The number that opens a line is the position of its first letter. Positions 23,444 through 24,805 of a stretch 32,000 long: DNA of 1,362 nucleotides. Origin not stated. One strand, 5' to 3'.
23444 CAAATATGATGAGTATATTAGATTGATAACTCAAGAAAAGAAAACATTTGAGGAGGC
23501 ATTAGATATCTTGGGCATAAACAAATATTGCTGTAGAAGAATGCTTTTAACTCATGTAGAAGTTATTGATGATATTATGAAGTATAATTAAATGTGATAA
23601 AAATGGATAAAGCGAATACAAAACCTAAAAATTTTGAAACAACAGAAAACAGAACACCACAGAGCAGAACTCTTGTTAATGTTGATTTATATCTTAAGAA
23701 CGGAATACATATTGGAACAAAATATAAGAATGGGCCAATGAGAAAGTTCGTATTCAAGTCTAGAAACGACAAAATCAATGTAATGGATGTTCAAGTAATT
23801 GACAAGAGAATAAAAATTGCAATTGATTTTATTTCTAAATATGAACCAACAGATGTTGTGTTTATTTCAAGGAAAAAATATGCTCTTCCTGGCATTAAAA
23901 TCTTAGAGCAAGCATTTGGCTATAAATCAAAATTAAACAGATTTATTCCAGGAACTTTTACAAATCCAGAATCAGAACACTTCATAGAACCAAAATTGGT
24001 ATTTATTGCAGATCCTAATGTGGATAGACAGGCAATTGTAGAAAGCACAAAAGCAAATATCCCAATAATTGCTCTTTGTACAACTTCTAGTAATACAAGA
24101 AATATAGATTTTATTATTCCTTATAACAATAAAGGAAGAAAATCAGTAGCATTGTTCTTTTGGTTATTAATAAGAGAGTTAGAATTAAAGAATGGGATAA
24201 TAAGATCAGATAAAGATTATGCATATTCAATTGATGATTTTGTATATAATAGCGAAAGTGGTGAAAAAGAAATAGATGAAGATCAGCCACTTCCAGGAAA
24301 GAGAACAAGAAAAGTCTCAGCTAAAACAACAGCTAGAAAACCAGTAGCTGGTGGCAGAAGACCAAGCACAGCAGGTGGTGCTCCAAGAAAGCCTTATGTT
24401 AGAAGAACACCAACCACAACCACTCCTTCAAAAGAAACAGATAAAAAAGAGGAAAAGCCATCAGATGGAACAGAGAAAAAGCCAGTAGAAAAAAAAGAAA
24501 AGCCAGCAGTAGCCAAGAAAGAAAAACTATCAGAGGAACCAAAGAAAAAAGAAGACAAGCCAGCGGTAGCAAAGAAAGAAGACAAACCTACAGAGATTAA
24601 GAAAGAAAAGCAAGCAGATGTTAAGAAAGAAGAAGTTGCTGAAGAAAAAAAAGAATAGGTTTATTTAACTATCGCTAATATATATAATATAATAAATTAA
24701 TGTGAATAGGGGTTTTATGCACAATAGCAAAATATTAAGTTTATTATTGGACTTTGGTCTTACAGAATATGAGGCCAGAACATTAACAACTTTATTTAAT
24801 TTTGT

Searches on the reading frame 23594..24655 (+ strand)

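Call 56: search_protein_families(library=pfam, proteins=[window:23594-24655:+], max_evalue=0.001)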
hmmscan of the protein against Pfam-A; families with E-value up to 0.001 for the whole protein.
window:23594-24655:+ (354 aa): 1 family
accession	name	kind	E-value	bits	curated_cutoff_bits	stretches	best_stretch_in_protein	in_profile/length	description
PF00318.25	Ribosomal_S2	-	9.2e-19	68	26.1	2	132-193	149-210/216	Ribosomal protein S2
